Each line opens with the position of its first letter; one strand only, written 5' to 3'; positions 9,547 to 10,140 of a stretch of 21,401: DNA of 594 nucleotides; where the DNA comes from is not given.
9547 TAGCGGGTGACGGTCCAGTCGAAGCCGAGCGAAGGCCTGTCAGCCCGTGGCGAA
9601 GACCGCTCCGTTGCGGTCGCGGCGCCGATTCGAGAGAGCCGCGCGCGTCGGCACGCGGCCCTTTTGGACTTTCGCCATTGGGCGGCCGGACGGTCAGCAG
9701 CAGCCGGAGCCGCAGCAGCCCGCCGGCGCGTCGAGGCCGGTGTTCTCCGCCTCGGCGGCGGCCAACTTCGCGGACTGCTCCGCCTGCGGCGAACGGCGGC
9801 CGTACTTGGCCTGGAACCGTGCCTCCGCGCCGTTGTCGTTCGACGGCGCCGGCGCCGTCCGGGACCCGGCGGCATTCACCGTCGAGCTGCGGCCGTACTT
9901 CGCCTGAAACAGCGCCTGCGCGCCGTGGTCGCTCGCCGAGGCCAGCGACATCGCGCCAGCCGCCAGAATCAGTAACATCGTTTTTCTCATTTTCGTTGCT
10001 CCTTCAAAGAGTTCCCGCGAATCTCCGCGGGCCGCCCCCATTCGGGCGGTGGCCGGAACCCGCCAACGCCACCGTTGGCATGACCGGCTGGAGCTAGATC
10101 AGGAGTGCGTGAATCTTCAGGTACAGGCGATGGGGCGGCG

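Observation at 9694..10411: Two tandem small secreted Cys-rich peptide genes immediately upstream of a transmembrane Ser/Thr kinase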

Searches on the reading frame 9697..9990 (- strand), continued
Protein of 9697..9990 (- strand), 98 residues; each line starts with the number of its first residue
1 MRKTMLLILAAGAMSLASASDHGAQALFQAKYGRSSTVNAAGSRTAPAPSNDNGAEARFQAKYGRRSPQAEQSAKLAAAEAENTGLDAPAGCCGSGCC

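Call 50: find_encoding_contigs(protein=P0191, flank=8000, max_places=1)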
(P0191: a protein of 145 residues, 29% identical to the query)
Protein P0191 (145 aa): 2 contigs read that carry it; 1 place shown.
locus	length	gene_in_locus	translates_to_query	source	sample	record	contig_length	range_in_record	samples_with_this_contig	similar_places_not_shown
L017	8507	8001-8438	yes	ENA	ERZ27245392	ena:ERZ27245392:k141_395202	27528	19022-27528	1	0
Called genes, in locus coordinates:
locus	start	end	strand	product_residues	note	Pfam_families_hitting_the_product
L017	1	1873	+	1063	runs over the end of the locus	PF00082:Peptidase_S8, PF02225:PA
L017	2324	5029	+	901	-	PF00069:Pkinase, PF01636:APH (faint), PF07714:PK_Tyr_Ser-Thr, PF07676:PD40 (faint), PF26549:Tricorn_N, PF26550:Tricorn_2nd (weak), PF26549:Tricorn_N, PF26550:Tricorn_2nd (weak), +1 more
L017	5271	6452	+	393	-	PF00155:Aminotran_1_2, PF01041:DegT_DnrJ_EryC1 (faint)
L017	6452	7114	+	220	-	-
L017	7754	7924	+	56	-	-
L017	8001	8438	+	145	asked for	-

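Call 51: find_encoding_contigs(protein=P0158, flank=8000, max_places=1)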
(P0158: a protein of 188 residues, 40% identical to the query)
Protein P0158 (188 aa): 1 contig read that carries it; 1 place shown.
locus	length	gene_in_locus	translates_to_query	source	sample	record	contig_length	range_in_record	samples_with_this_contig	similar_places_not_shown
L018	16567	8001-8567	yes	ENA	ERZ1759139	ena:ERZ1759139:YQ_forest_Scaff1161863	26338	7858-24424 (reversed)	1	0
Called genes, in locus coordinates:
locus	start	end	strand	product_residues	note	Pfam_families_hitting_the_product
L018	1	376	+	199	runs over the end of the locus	PF00872:Transposase_mut (weak)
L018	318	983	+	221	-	-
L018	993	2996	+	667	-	PF25174:Beta-prop_THOC3 (weak), PF13385:Laminin_G_3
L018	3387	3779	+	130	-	-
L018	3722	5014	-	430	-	PF22778:VCPO_2nd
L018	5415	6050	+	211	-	PF00395:SLH (weak)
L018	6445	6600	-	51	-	-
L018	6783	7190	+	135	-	PF13610:DDE_Tnp_IS240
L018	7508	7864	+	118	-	-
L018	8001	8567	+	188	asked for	-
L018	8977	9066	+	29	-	-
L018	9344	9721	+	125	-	PF00072:Response_reg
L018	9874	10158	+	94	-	-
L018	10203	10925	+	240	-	PF04542:Sigma70_r2, PF08281:Sigma70_r4_2, PF04545:Sigma70_r4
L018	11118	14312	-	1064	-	PF07995:GSDH, PF23500:DUF7133, PF00801:PKD, PF17963:Big_9 (weak), PF18911:PKD_4, PF16656:Pur_ac_phosph_N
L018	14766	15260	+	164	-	PF05163:DinB, PF04978:MST (faint), PF12867:DinB_2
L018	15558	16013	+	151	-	PF07238:PilZ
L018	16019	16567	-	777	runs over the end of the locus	PF05345:He_PIG, PF24908:Ig_SIBA-E_2nd (faint), PF05345:He_PIG, PF22352:K319L-like_PKD (faint), PF05345:He_PIG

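Call 56: search_solved_structures(query=A2, max_evalue=10)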
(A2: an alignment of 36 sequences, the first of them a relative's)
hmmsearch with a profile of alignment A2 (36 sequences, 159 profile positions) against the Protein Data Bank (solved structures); distinct sequences matched with E-value up to 10: 0.

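Call 57: search_protein_families(library=pfam, proteins=[L005:7635-8921:+, L005:8933-9631:+, L005:9635-10006:+, L016:8541-9743:+, L016:9754-10458:+, L016:10461-10832:+, L016:12906-13415:+, L005:4425-4865:-, L005:3778-4167:-], max_evalue=1)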
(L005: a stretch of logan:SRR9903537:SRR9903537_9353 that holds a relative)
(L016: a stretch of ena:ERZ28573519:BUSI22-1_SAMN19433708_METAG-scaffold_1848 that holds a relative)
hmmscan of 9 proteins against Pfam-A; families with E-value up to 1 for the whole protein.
L005:7635-8921:+ (428 aa): 0 families

L005:8933-9631:+ (232 aa): 0 families

L005:9635-10006:+ (123 aa): 6 families
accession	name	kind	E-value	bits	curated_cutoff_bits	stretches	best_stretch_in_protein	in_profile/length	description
PF19135.5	DUF5818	-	0.00078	19.4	27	1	45-62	27-44/57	Protein of unknown function (DUF5818)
PF16267.10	DUF4920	-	0.068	13.7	25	1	55-104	13-64/87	Domain of unknown function (DUF4920)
PF13567.11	DUF4131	-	0.073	13.2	31.6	1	2-64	30-76/165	Domain of unknown function (DUF4131)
PF13742.12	tRNA_anti_2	-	0.085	13.5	27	1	48-119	15-93/95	OB-fold nucleic acid binding domain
PF14485.11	DUF4431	-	0.11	12.8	24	1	42-61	9-28/48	Domain of unknown function (DUF4431)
PF01336.31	tRNA_anti-codon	-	0.18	12.2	27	0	55-121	1-73/75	OB-fold nucleic acid binding domain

L016:8541-9743:+ (400 aa): 1 family
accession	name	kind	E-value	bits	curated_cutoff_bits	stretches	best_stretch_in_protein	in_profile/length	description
PF15690.10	NRIP1_repr_4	-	0.13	12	27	1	68-104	61-97/313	Nuclear receptor-interacting protein 1 repression 4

L016:9754-10458:+ (234 aa): 0 families

L016:10461-10832:+ (123 aa): 2 families
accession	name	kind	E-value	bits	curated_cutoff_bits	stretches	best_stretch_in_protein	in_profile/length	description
PF19135.5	DUF5818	-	0.0015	18.5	27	0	93-110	30-47/57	Protein of unknown function (DUF5818)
PF01336.31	tRNA_anti-codon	-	0.048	14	27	1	88-121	39-73/75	OB-fold nucleic acid binding domain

L016:12906-13415:+ (169 aa): 1 family
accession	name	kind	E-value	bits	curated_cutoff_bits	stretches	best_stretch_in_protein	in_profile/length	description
PF14376.11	Haem_bd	-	2.6e-32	112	27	1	16-149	3-132/133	Haem-binding domain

L005:4425-4865:- (146 aa): 0 families

L005:3778-4167:- (129 aa): 1 family
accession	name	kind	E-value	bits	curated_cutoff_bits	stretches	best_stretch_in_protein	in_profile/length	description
PF04592.20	SelP_N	-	0.43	10.4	23.2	1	25-65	181-214/234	Selenoprotein P, N terminal region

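Call 58: search_protein_families(library=ncbifam, proteins=[L005:7635-8921:+, L005:8933-9631:+, L005:9635-10006:+, L005:10014-11297:+, L005:11300-11932:+, L005:6490-6864:+, L005:4425-4865:-, L005:3778-4167:-], max_evalue=1)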
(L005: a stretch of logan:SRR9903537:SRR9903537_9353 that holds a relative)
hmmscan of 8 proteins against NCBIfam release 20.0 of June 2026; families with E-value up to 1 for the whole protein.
L005:7635-8921:+ (428 aa): 0 families

L005:8933-9631:+ (232 aa): 0 families

L005:9635-10006:+ (123 aa): 1 family
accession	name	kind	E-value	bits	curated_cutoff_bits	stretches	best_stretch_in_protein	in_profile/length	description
NF000952.0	PRK00095.2-2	subfamily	0.057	11.9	840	1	25-105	528-600/623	DNA mismatch repair endonuclease MutL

L005:10014-11297:+ (427 aa): 10 families
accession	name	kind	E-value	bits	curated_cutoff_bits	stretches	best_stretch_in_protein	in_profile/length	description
TIGR02212.1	lolCE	equivalog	6e-26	91.3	362.45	1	30-424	24-409/411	lipoprotein-releasing ABC transporter permease subunit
NF008357.0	PRK11146.1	exception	4e-19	68.7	439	1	171-424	144-412/414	lipoprotein-releasing ABC transporter permease subunit LolE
NF007826.0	PRK10535.1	equivalog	2.5e-18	65.7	966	1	278-425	508-647/648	macrolide ABC transporter ATP-binding protein/permease MacB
TIGR02213.1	lolE_release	exception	8.4e-18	64.4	540.35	1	171-424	141-409/411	lipoprotein-releasing ABC transporter permease subunit LolE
TIGR03434.1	ADOP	subfamily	6.6e-15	54.3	622.3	1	276-423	662-800/803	ADOP family duplicated permease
TIGR00439.2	FtsX_Gneg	equivalog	1.3e-11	44.3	255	1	249-409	123-285/292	permease-like cell division protein FtsX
NF038346.1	FtsX_actino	exception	1.4e-10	41.1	250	1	272-404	159-299/308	permease-like cell division protein FtsX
NF008076.0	PRK10814.1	exception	1.9e-10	40.4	473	1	195-423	170-396/399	lipoprotein-releasing ABC transporter permease subunit LolC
NF038347.1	FtsX_Gpos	exception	3.8e-10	39.6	225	1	278-407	154-287/296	permease-like cell division protein FtsX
NF041854.1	ABC_perm_YbbP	equivalog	0.00088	17.3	999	1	270-370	219-319/806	putative ABC transporter permease subunit YbbP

L005:11300-11932:+ (210 aa): 214 families (the best 25 are shown)
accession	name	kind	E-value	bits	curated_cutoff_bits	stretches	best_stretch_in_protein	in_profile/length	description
NF007826.0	PRK10535.1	equivalog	8.6e-59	199.4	966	1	5-204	4-204/648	macrolide ABC transporter ATP-binding protein/permease MacB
TIGR02211.1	LolD_lipo_ex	equivalog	1.3e-58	198.1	307.75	1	5-205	1-203/221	lipoprotein-releasing ABC transporter ATP-binding protein LolD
TIGR02982.1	heterocyst_DevA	subfamily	1.6e-57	194.6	295.8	1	6-203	2-201/220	ABC exporter ATP-binding subunit, DevA family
TIGR02673.1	FtsE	equivalog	1.8e-55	187.9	264.85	1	12-204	8-197/214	cell division ATP-binding protein FtsE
NF038007.1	ABC_ATP_DarD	equivalog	3.7e-53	180.2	375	1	12-203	8-200/218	darobactin export ABC transporter ATP-binding protein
NF008639.0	PRK11629.1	equivalog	4.4e-52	176.8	360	1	1-203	2-206/234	lipoprotein-releasing ABC transporter ATP-binding protein LolD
NF007879.0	PRK10584.1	equivalog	2.4e-50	171.4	336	1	3-204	4-207/228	putative ABC transporter ATP-binding protein YbbA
TIGR03608.1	L_ocin_972_ABC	subfamily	6.6e-50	169.4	254.85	1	22-205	11-195/206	putative bacteriocin export ABC transporter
NF040933.2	ABC_arch_GlcV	equivalog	1.1e-48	166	450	1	6-203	3-201/357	glucose ABC transporter ATP-binding protein GlcV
TIGR02314.1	ABC_MetN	equivalog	1.1e-47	162.7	499.7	1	6-203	2-200/343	methionine ABC transporter ATP-binding protein MetN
NF007027.0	PRK09493.1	equivalog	6.2e-44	150.1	379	1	21-207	13-199/240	glutamine ABC transporter ATP-binding protein GlnQ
TIGR02315.1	ABC_phnC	equivalog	1.7e-43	148.8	266.1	1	6-204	2-206/243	phosphonate ABC transporter ATP-binding protein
TIGR03005.1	ectoine_ehuA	equivalog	1.4e-42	145.6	345.4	1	20-208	11-211/252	ectoine/hydroxyectoine ABC transporter ATP-binding protein EhuA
NF008428.0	PRK11264.1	equivalog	3.9e-42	144.2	406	1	22-207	16-207/250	L-cystine ABC transporter ATP-binding protein TcyN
TIGR03265.1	PhnT2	equivalog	7.9e-42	143.7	457.7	1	17-203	12-194/353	putative 2-aminoethylphosphonate ABC transporter ATP-binding protein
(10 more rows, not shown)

L005:6490-6864:+ (124 aa): 0 families

L005:4425-4865:- (146 aa): 0 families

L005:3778-4167:- (129 aa): 0 families

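Call 70: find_encoding_contigs(protein=P0213, flank=8000, max_places=2)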
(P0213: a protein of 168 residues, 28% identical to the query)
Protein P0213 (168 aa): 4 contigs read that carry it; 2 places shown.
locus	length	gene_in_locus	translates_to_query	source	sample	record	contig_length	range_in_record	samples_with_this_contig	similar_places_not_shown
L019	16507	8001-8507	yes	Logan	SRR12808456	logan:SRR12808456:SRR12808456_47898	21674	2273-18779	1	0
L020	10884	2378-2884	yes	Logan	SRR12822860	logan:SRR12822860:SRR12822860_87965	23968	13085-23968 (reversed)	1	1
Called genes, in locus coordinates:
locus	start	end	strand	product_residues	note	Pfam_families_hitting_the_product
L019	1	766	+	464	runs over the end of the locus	PF07732:Cu-oxidase_3, PF00394:Cu-oxidase, PF07731:Cu-oxidase_2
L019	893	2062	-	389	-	PF24316:Tli3 (faint), PF13088:BNR_2, PF02012:BNR (faint)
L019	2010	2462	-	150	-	PF04214:DUF411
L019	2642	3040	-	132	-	-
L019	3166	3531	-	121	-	-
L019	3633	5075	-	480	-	PF02321:OEP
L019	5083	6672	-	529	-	PF07731:Cu-oxidase_2 (weak), PF07732:Cu-oxidase_3, PF00394:Cu-oxidase (weak), PF07731:Cu-oxidase_2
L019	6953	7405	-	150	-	-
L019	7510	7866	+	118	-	-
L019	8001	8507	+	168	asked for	-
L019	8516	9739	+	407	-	-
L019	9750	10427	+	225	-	-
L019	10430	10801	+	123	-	-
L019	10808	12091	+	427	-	PF12704:MacB_PCD, PF02687:FtsX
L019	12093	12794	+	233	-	PF00005:ABC_tran, PF13304:AAA_21 (faint)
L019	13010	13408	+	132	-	-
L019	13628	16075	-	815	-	PF04945:YHS, PF19335:HMBD, PF00122:E1-E2_ATPase, PF00702:Hydrolase, PF08282:Hydrolase_3 (faint)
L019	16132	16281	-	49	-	PF04945:YHS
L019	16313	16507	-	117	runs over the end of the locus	PF02583:Trns_repr_metal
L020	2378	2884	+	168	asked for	-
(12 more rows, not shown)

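Call 71: find_encoding_contigs(protein=P0239, flank=8000, max_places=2)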
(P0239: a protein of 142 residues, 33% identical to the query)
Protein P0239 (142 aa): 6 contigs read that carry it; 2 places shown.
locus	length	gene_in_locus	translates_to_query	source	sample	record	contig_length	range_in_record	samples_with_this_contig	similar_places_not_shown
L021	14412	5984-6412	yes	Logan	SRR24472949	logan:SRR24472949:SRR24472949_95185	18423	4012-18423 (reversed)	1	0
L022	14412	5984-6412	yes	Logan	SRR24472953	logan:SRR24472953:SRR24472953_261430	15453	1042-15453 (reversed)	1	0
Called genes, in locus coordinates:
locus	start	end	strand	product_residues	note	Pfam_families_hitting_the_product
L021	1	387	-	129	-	?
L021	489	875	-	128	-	-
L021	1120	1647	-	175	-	-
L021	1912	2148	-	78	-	-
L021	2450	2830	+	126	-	-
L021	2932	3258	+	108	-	PF02922:CBM_48, PF16760:CBM53 (faint), PF16561:AMPK1_CBM, PF22058:X25_BaPul_like (weak)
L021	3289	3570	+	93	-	PF04945:YHS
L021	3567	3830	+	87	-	PF18926:DUF5676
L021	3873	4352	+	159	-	-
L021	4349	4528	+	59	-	-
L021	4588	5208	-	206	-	-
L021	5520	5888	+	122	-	-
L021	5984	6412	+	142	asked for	-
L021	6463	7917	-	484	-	PF00072:Response_reg, PF00158:Sigma54_activat, PF14532:Sigma54_activ_2, PF07728:AAA_5 (weak), PF25601:AAA_lid_14, PF02954:HTH_8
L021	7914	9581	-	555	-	-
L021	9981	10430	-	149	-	PF04214:DUF411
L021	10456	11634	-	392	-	PF13088:BNR_2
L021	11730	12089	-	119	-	PF18914:DUF5666 (weak)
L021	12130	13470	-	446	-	PF02321:OEP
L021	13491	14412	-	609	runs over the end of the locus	PF00394:Cu-oxidase (faint), PF07732:Cu-oxidase_3, PF07731:Cu-oxidase_2, PF11604:CusF_Ec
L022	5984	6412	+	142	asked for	-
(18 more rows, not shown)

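Call 73: predict_structure(alignment_id=A2)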
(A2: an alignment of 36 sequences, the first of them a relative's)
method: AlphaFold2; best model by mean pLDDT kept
length: 98 residues; sequences in the alignment: 36
mean_pLDDT: 70.3   pTM: 0.34
mean pLDDT of the five models: 70.3, 70.2, 69.8, 67.8, 66.2
residues with pLDDT >= 90: 13; 70-90: 30; 50-70: 54; < 50: 1
segments of 3 or more residues with pLDDT < 50: none
pLDDT, mean of each block of 10 residues (from residue 1): 65 55 75 72 56 82 93 88 61 53
secondary structure, 60 per line:
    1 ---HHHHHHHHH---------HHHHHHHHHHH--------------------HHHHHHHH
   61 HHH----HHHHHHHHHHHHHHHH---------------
elements in order: H4-12 H22-32 H53-63 H68-83

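Call 92: fold_search(model_id=the predicted structure, library=pdb)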
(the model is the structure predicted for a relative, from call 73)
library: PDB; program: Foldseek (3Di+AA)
matches with E <= 10: 0; with E <= 0.001: 0
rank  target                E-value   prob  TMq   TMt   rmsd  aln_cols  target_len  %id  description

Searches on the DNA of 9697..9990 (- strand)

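Call 62: search_rna_families(sources=[L002, L005, L009, L011, L014, L015, L016, L001, L007, L017], threshold=gathering)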
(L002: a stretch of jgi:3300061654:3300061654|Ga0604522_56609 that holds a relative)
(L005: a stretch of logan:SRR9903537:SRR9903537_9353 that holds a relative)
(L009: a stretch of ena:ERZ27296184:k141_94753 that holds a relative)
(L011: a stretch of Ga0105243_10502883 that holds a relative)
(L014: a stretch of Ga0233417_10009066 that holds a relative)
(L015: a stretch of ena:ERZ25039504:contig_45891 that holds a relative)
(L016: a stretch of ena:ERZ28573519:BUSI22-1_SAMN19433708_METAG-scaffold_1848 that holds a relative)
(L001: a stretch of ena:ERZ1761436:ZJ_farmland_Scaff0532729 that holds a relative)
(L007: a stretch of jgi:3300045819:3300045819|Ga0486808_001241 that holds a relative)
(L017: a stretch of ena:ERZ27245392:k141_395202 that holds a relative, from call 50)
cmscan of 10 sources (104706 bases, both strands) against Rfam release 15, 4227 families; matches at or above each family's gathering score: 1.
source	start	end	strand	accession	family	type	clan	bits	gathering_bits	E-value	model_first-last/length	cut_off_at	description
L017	5140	5214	-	RF00005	tRNA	Gene; tRNA;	CL00001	68.7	29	1.1e-12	1-71/71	no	tRNA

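Call 82: build_rna_model(alignment_id=A6, structure=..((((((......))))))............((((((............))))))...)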
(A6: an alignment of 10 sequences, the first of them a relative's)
Model R1 built from alignment A6 (10 sequences, 59 columns); structure: as given.
model positions 56; base pairs 12; branch points 1; effective number of sequences 10; information 0.968 bits per position. Calibrated on 0.2 Mb of random sequence (short: E-values are rough).
structure used (alignment columns):
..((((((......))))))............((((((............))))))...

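Call 83: search_with_rna_model(model_id=R1, sources=[window, L001, L002, L003, L004, L005, L007, L009, L011, L012, L013, L014, L015, L016, L017, L018, L019, L021], max_evalue=10)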
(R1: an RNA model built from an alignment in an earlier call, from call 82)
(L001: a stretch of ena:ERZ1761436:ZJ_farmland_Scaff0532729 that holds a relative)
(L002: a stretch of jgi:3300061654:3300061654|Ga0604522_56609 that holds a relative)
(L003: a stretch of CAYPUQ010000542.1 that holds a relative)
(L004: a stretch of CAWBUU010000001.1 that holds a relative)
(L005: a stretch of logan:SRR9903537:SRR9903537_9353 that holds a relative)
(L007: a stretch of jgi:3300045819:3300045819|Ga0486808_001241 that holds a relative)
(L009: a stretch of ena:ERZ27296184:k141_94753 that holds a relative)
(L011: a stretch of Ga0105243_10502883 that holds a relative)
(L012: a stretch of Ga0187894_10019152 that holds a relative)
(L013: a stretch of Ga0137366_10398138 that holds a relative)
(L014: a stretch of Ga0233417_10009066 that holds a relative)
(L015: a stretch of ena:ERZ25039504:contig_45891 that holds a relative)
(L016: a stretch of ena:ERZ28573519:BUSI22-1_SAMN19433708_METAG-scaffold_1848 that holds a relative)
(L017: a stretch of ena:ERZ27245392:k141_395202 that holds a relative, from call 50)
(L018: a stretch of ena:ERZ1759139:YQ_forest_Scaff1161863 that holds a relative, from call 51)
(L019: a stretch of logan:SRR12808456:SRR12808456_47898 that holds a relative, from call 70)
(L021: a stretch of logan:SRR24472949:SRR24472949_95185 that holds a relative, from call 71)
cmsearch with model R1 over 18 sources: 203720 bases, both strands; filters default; matches with E-value up to 10: 38.
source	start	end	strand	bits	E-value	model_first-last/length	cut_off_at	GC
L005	6921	6976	+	70.1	2.6e-13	1-56/56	no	0.64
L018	7921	7976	+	69.8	3.1e-13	1-56/56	no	0.64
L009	6922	6976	+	63.6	7e-12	1-56/56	no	0.71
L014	1675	1729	+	62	1.5e-11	1-56/56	no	0.69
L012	4158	4212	+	60.5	3.3e-11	1-56/56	no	0.71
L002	1872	1927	+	59.4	5.6e-11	1-56/56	no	0.73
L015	4764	4818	+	58.4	9.3e-11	1-56/56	no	0.67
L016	7919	7973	+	56.3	2.7e-10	1-56/56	no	0.69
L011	554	608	+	53.4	1.2e-09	1-56/56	no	0.69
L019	7921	7976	+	46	4.7e-08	1-56/56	no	0.61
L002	1863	1893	-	27.4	0.00054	1-56/56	no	0.61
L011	556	573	-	21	0.014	3-20/56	no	0.67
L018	7916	7942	-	18.7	0.042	1-56/56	no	0.63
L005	6917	6942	-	17.4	0.083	1-56/56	no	0.65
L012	4154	4179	-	16.2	0.15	1-56/56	no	0.62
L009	6952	6995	-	15.7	0.2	1-56/56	no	0.59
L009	2946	2972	+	15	0.28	28-55/56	no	0.78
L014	1671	1696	-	14.8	0.3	1-56/56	no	0.62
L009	12752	12797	+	14.6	0.34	1-56/56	no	0.7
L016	13603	13620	-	13.2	0.68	3-20/56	no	0.56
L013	536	597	-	12.2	1.1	1-56/56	no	0.58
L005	6952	6975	-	11.6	1.5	32-55/56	no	0.75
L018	7952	7975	-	11.6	1.5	32-55/56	no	0.75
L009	13310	13323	+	11.2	1.8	5-18/56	no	0.93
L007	2300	2355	-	11.2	1.8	1-56/56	no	0.62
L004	18756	18809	+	10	3.4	1-56/56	no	0.78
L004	6777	6788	+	9.6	4.3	6-17/56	no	0.75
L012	2761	2813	+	9.5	4.4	1-56/56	no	0.7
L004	11846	11873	+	9.5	4.4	1-56/56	no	0.57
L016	9094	9135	-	9.3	4.8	1-56/56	no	0.5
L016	8494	8542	-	9.3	4.8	1-56/56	no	0.59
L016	7911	7940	-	9.3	4.9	1-56/56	no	0.53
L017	2237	2273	+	9.3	5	1-56/56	no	0.73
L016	5392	5439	+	8.4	7.7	1-56/56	no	0.71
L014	2365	2401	+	8.2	8.4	1-56/56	no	0.73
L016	1624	1686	-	8.1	9.1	1-56/56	no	0.7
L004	2941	2999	+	8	9.2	1-56/56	no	0.76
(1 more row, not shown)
